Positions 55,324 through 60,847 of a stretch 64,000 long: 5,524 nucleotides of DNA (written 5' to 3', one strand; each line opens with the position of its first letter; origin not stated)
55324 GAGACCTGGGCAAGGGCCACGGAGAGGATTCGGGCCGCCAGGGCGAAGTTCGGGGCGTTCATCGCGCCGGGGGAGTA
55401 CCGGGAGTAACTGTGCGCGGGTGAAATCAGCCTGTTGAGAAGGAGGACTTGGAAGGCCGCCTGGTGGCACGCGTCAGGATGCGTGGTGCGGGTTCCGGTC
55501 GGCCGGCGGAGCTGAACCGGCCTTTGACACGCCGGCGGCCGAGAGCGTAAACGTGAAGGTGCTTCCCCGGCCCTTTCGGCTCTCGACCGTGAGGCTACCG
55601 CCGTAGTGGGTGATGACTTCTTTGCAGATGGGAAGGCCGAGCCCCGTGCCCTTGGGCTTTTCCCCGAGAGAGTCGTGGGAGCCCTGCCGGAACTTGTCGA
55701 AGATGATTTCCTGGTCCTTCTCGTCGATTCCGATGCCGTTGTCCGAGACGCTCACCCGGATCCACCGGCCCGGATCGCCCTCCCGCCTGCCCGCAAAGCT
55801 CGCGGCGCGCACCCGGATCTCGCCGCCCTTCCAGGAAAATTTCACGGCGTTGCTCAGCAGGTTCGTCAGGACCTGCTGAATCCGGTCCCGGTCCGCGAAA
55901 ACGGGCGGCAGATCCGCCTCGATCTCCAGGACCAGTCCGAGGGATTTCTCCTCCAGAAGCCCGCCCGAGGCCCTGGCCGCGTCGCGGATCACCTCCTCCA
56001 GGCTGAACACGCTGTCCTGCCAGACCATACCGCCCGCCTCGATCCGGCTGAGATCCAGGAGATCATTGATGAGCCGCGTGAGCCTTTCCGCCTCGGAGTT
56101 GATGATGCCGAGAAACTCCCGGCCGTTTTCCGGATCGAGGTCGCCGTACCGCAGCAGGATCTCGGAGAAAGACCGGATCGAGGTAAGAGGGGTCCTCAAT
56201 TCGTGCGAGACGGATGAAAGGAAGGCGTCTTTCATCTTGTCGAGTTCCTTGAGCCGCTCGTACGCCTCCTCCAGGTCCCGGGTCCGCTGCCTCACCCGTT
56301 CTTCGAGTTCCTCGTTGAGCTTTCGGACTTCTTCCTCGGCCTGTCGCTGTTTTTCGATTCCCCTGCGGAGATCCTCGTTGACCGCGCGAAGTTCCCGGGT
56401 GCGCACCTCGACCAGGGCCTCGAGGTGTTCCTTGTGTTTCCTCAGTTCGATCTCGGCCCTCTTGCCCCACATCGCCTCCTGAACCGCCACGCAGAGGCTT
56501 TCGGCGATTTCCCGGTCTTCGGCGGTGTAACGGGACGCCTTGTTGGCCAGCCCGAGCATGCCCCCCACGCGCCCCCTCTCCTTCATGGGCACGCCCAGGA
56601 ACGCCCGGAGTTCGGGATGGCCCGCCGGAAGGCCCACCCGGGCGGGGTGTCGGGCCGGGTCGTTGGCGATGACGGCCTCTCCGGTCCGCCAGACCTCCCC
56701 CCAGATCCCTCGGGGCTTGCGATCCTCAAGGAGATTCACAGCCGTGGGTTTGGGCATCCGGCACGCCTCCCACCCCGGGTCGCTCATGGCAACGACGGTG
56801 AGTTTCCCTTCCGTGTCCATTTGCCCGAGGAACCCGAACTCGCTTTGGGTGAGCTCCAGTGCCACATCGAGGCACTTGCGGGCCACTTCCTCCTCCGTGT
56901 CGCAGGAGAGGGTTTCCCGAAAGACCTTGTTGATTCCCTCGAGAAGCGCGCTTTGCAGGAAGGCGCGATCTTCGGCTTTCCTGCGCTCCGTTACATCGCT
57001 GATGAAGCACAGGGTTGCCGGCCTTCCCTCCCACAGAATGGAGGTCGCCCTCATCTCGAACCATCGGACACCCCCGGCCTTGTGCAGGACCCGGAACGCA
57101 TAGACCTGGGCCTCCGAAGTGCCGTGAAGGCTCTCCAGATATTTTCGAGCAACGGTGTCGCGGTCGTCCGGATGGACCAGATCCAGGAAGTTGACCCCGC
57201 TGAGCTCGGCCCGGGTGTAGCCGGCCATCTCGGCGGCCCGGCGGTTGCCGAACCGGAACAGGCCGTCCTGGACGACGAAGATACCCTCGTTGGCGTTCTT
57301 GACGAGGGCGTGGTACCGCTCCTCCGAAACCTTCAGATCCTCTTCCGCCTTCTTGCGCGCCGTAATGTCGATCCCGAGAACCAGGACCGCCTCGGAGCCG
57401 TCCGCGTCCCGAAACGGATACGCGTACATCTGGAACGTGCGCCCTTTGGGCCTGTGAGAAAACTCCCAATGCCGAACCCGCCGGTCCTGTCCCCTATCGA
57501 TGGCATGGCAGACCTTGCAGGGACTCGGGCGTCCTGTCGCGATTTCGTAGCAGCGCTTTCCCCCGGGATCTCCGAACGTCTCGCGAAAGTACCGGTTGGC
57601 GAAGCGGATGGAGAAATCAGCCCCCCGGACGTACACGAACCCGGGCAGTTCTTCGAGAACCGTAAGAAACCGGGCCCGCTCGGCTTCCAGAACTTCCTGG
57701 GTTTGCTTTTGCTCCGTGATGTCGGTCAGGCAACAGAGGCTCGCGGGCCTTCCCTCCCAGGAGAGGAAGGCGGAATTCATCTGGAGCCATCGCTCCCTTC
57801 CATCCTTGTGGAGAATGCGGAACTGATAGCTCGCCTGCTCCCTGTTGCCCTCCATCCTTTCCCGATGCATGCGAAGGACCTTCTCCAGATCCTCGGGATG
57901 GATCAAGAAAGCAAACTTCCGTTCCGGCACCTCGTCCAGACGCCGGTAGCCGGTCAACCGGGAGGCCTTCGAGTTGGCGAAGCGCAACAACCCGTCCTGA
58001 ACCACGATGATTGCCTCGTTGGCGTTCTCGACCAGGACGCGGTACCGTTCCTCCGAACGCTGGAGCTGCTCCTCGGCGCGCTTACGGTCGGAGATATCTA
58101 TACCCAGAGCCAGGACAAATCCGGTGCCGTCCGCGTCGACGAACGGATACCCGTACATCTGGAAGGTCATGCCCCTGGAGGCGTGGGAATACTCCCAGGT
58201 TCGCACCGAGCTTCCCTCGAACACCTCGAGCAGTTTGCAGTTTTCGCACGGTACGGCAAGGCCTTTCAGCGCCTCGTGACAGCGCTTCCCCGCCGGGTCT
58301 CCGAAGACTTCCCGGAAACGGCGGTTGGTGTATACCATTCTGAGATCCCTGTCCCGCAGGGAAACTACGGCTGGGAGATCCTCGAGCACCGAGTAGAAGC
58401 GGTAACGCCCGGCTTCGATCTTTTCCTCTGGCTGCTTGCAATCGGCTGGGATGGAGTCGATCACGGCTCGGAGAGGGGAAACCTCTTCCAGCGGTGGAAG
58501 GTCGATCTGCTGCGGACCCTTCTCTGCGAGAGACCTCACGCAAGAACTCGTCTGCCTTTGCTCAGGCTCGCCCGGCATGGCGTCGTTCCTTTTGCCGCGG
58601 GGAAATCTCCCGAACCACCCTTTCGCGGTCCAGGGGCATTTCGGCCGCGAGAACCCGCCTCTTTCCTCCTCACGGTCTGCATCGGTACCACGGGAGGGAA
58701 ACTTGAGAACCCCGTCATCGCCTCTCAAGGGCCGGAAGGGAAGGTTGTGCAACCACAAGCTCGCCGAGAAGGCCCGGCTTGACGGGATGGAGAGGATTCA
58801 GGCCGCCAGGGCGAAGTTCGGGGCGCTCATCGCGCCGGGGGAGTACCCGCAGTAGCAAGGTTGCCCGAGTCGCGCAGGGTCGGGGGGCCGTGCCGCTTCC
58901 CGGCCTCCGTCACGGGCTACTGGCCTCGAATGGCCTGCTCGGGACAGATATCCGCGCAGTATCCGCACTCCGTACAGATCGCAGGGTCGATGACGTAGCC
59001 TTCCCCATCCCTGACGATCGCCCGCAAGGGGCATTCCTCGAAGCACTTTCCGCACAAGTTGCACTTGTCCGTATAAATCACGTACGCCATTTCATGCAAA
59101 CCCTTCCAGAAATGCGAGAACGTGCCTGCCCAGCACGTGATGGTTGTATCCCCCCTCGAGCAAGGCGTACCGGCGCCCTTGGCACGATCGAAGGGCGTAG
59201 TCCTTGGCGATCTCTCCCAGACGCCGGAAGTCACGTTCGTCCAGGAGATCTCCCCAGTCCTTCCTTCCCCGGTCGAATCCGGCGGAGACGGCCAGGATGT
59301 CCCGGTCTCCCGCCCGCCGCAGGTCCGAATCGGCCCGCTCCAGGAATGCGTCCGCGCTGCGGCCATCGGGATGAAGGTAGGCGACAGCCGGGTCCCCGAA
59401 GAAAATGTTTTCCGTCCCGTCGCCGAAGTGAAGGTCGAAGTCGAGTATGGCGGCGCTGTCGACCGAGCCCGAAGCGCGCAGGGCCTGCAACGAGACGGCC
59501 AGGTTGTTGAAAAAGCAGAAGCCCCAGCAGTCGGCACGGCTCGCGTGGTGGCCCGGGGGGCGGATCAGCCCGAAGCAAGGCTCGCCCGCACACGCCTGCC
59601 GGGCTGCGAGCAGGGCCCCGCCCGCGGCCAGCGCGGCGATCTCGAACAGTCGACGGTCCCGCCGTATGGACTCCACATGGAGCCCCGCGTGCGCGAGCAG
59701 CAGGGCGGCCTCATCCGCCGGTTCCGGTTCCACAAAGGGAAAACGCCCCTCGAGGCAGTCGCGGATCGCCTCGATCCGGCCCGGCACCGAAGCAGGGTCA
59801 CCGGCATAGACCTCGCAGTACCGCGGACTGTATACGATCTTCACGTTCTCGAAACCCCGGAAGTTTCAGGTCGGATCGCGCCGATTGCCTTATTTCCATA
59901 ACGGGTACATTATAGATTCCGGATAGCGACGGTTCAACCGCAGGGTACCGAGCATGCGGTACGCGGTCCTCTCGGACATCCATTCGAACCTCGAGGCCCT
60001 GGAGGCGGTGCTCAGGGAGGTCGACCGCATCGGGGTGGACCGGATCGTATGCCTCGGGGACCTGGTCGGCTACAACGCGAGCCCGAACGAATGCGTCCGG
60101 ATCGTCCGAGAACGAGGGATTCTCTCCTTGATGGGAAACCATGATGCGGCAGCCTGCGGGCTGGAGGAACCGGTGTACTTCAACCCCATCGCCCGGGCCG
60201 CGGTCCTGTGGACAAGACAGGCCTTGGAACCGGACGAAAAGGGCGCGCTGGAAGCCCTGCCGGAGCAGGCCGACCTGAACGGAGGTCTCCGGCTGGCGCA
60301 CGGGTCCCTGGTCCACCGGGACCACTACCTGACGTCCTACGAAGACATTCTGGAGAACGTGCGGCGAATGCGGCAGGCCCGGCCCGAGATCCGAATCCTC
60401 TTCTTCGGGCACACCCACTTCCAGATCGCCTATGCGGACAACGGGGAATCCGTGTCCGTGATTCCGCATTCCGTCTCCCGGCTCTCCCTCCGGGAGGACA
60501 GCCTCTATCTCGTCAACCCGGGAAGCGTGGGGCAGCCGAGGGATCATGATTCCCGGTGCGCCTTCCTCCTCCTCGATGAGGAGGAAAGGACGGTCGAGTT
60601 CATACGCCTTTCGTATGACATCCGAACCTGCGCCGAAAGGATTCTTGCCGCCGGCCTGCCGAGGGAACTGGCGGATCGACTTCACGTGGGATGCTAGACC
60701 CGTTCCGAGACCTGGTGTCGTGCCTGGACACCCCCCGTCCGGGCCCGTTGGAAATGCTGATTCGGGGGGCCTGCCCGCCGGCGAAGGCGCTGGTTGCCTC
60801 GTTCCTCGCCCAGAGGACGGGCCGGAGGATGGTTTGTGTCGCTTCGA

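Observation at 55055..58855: Sensor kinase gene bracketed by pckG and a truncated second copy of the pckG 3' end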

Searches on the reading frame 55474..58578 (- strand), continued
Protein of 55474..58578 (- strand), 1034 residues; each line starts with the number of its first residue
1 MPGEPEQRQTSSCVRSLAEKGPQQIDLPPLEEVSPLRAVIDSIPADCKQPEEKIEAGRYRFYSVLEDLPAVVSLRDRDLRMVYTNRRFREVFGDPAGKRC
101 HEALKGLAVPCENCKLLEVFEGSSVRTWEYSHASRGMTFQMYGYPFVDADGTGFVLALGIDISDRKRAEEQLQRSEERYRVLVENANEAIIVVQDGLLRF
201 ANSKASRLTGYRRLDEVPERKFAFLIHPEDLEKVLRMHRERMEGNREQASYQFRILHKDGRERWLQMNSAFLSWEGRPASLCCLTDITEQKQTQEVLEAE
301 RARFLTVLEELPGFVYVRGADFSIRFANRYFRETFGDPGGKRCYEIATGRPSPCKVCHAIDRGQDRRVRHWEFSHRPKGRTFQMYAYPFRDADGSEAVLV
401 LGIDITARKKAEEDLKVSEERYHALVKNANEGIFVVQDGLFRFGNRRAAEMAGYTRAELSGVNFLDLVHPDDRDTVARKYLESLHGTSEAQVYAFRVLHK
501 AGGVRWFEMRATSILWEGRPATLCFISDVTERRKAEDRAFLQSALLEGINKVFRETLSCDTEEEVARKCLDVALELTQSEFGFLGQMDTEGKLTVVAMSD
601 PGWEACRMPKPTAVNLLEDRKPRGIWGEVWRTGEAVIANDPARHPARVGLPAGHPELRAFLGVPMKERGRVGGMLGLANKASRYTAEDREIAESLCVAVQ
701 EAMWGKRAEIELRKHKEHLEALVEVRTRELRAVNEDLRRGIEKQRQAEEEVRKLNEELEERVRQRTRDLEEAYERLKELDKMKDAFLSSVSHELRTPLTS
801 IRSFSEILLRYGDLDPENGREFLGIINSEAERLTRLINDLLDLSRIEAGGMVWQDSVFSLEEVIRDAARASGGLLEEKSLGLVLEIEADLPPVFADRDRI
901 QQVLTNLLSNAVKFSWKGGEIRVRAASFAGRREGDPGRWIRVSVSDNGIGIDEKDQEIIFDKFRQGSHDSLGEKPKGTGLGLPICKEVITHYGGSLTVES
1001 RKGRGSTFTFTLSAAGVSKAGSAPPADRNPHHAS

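Call 43: find_homologous_proteins(query=L081:3793-5412:-, max_evalue=1e-150)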
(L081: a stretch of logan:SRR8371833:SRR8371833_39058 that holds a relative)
Query L081:3793-5412:- (539 aa): 130 proteins with E <= 1e-150 among 8000 candidates; the best 120 are listed.
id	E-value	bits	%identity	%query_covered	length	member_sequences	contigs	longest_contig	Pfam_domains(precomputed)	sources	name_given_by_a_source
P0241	0.0e+0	1119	87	100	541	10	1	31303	PF11853.15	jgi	jgi:hypothetical protein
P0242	0.0e+0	1092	86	100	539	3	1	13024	PF11853.15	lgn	-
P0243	0.0e+0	1079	85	100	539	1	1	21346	PF11853.15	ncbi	-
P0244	0.0e+0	1012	78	100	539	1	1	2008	PF11853.15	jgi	-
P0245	1.8e-275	933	76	97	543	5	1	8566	PF11853.15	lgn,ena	-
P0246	3.4e-273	925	72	100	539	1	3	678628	PF11853.15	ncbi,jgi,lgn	jgi:hypothetical protein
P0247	4.0e-268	909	71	100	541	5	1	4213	PF11853.15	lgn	-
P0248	7.5e-266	901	72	100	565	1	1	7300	-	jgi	jgi:hypothetical protein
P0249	3.2e-253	859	68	100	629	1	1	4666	PF11853.15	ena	-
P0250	1.4e-249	847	68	100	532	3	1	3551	PF11853.15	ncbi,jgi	jgi:hypothetical protein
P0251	1.8e-247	840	68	100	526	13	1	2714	PF11853.15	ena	-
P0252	2.3e-240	817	66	100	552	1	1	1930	PF11853.15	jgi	jgi:hypothetical protein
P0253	1.6e-235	801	65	100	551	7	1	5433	-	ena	-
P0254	2.4e-235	800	66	100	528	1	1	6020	PF11853.15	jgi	jgi:hypothetical protein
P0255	2.3e-213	728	61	100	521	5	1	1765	PF11853.15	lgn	-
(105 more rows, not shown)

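Call 44: list_cluster_members(proteins=[P0241, P0242, P0244, P0246, P0248, P0245])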
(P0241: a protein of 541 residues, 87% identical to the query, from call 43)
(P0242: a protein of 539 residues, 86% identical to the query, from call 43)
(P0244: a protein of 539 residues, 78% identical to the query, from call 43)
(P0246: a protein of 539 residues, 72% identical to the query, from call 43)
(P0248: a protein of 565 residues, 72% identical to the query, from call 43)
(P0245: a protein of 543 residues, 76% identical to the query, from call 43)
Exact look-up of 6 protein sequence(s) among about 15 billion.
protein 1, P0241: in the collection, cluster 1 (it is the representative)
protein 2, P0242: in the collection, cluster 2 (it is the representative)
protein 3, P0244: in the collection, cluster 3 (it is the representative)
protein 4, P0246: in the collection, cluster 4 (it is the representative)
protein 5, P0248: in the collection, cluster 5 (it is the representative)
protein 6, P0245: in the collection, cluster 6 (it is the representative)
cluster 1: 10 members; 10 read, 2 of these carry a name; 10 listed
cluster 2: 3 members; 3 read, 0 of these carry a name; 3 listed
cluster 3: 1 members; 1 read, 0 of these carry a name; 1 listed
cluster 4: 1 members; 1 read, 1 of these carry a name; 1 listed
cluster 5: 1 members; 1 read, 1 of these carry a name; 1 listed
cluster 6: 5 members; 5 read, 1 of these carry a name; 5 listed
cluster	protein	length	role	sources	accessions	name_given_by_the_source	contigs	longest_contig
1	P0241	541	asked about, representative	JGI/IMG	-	hypothetical protein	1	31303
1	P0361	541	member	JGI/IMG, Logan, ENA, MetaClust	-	\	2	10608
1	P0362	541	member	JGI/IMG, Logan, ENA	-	-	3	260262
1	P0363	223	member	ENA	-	-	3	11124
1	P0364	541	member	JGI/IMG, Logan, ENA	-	-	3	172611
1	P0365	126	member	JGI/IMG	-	-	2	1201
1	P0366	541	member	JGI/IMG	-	-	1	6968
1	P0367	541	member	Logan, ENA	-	-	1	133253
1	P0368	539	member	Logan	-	-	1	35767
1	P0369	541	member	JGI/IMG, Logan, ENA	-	-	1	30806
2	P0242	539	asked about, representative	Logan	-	-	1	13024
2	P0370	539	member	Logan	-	-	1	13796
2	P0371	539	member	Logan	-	-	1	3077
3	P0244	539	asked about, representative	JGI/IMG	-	-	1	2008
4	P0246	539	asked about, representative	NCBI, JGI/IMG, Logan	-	hypothetical protein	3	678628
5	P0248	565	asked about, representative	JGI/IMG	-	hypothetical protein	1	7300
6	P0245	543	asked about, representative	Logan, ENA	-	-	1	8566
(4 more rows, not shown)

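Call 45: find_encoding_contigs(protein=P0241, flank=10000, max_places=3)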
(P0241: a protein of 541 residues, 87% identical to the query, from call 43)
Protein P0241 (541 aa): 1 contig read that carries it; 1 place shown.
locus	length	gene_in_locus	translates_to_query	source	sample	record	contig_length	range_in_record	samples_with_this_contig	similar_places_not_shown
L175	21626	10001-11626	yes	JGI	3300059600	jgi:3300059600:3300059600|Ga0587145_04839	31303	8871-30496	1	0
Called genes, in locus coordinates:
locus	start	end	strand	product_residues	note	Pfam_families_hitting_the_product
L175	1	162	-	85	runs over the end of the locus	-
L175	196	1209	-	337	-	PF25145:NfeD1b_N, PF01343:Peptidase_S49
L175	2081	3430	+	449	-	PF01235:Na_Ala_symp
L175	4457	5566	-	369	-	PF00512:HisKA, PF02518:HATPase_c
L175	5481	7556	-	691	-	PF00989:PAS, PF08448:PAS_4, PF13188:PAS_8 (weak), PF08448:PAS_4, PF00989:PAS, PF13426:PAS_9, PF08447:PAS_3, PF13185:GAF_2, +4 more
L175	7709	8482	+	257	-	PF00106:adh_short, PF08659:KR, PF13561:adh_short_C2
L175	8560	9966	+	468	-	PF02629:CoA_binding, PF13380:CoA_binding_2, PF13607:Succ_CoA_lig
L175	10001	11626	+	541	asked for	PF11853:DUF3373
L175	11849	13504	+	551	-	PF05157:MshEN, PF00437:T2SSE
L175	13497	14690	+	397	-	PF00482:T2SSF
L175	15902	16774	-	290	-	PF07963:N_methyl (weak)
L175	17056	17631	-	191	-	PF07963:N_methyl (weak)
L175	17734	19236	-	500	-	PF00263:Secretin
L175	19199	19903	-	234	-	-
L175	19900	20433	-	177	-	-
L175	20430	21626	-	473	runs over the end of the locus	-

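Call 46: find_encoding_contigs(protein=P0003, flank=6000, max_places=3)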
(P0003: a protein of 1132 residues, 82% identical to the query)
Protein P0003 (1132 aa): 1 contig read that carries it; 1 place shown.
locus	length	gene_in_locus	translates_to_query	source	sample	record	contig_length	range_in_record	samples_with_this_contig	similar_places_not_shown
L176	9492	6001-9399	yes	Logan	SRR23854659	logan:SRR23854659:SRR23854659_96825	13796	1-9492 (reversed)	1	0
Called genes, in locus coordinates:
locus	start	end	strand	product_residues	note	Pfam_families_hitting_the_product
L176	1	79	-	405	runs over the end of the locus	PF28597:T2SSF_N (weak), PF00482:T2SSF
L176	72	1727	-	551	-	PF05157:MshEN, PF00437:T2SSE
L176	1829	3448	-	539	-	PF11853:DUF3373 (weak)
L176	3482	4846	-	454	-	PF02629:CoA_binding, PF13380:CoA_binding_2, PF13607:Succ_CoA_lig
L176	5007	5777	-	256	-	PF00106:adh_short, PF08659:KR, PF13561:adh_short_C2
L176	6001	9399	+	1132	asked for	PF00989:PAS, PF08448:PAS_4, PF00989:PAS, PF13188:PAS_8, PF08447:PAS_3, PF13426:PAS_9, PF00989:PAS, PF13426:PAS_9, +6 more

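Call 47: find_encoding_contigs(protein=P0006, flank=6000, max_places=3)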
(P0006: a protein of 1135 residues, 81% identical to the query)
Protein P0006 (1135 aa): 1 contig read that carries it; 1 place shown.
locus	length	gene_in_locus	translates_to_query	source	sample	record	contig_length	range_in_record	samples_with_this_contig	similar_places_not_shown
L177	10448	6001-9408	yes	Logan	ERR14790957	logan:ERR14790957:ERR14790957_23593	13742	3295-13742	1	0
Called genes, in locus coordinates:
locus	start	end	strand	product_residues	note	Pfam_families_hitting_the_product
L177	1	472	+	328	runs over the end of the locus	-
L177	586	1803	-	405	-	PF28597:T2SSF_N (weak), PF00482:T2SSF, PF06912:DUF1275 (faint), PF00482:T2SSF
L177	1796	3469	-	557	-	PF05157:MshEN, PF00437:T2SSE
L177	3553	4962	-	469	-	PF02629:CoA_binding, PF13380:CoA_binding_2, PF13607:Succ_CoA_lig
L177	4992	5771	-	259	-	PF00106:adh_short, PF08659:KR, PF13561:adh_short_C2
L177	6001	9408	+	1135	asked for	PF00989:PAS, PF08448:PAS_4, PF00989:PAS, PF08447:PAS_3, PF00989:PAS, PF08447:PAS_3, PF01590:GAF, PF13185:GAF_2, +7 more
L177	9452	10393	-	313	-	PF01235:Na_Ala_symp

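Call 55: find_encoding_contigs(protein=P0366, flank=10000, max_places=3)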
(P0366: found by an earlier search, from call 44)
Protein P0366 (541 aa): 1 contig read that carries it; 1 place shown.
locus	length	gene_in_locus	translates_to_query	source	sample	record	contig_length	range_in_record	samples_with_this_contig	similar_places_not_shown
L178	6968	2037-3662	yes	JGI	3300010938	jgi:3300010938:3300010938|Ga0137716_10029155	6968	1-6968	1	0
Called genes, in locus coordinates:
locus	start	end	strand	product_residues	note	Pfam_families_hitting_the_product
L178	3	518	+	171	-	?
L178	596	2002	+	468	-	PF02629:CoA_binding, PF13380:CoA_binding_2, PF13607:Succ_CoA_lig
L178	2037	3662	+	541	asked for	PF11853:DUF3373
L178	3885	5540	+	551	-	PF05157:MshEN, PF00437:T2SSE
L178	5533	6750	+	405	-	PF00482:T2SSF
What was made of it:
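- Tried and rejected: A protein search with DUF3373 (call 43), cluster listing (call 44) and look-ups of P0241 and P0366 (calls 45, 55) all gave other samples.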

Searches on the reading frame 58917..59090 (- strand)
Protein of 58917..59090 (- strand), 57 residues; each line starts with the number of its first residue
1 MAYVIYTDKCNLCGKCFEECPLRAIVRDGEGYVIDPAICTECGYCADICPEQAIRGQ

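Call 10: search_protein_families(library=pfam, proteins=[window:58917-59090:-])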
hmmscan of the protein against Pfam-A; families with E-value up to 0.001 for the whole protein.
window:58917-59090:- (57 aa): 12 families
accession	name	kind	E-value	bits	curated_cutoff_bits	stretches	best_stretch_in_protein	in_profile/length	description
PF00037.32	Fer4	-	1e-14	54.1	21.1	2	32-55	1-24/24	4Fe-4S binding domain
PF12837.12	Fer4_6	-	1.5e-11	44.1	25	2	33-54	3-24/24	4Fe-4S binding domain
PF13237.11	Fer4_10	-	2.7e-11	43.7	25.5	2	4-50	3-53/53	4Fe-4S dicluster domain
PF12797.12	Fer4_2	-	1.7e-10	40.6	24.5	2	32-51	3-22/22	4Fe-4S binding domain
PF13484.11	Fer4_16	-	6.3e-09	36.9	30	2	39-56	2-19/66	4Fe-4S double cluster binding domain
PF12838.12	Fer4_7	-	1.3e-08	35.6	27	1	9-53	1-52/52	4Fe-4S dicluster domain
PF13187.11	Fer4_9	-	1.3e-08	35.1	27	1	9-54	1-52/52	4Fe-4S dicluster domain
PF14697.11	Fer4_21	-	2.7e-07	31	35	1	5-55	3-58/59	4Fe-4S dicluster domain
PF12798.12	Fer4_3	-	6.1e-06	27.1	27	0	39-53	1-15/15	4Fe-4S binding domain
PF12800.12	Fer4_4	-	6.7e-06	26.4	24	0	7-21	1-15/17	4Fe-4S binding domain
PF25160.1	LdpA_Fe-S-bd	-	2.4e-05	24.5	27.6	0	5-26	23-44/49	LdpA Fe-S cluster-binding domain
PF13183.11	Fer4_8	-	7.7e-05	23.6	27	0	8-22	3-17/68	4Fe-4S dicluster domain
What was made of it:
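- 58917..59090 (-): 2x[4Fe-4S] ferredoxin gene (57 aa), the ancestral convergent neighbour of pckG. Pfam Fer4 (call 10).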

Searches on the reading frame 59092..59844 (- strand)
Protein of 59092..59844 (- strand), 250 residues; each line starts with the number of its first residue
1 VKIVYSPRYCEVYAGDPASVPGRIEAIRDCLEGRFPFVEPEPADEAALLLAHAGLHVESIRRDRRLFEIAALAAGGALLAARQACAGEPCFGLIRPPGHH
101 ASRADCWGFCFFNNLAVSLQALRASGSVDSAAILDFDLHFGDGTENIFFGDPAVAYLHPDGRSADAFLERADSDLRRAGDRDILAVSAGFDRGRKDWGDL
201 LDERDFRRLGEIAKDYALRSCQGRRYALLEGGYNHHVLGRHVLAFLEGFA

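Call 10: search_protein_families(library=pfam, proteins=[window:59092-59844:-])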
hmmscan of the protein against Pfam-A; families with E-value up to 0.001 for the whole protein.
window:59092-59844:- (250 aa): 1 family
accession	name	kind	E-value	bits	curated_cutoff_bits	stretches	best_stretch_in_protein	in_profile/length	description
PF00850.24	Hist_deacetyl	-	5.6e-35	121.6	27.9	2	64-157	75-170/298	Histone deacetylase domain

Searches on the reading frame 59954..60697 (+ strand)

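Call 10: search_protein_families(library=pfam, proteins=[window:59954-60697:+])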
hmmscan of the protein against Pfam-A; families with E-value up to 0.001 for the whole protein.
window:59954-60697:+ (247 aa): 2 families
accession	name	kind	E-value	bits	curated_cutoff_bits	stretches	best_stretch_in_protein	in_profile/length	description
PF12850.12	Metallophos_2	-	6.8e-20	72.1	27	1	1-210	1-152/154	Calcineurin-like phosphoesterase superfamily domain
PF00149.33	Metallophos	-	5.9e-15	56.6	21.5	1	1-155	1-189/191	Calcineurin-like phosphoesterase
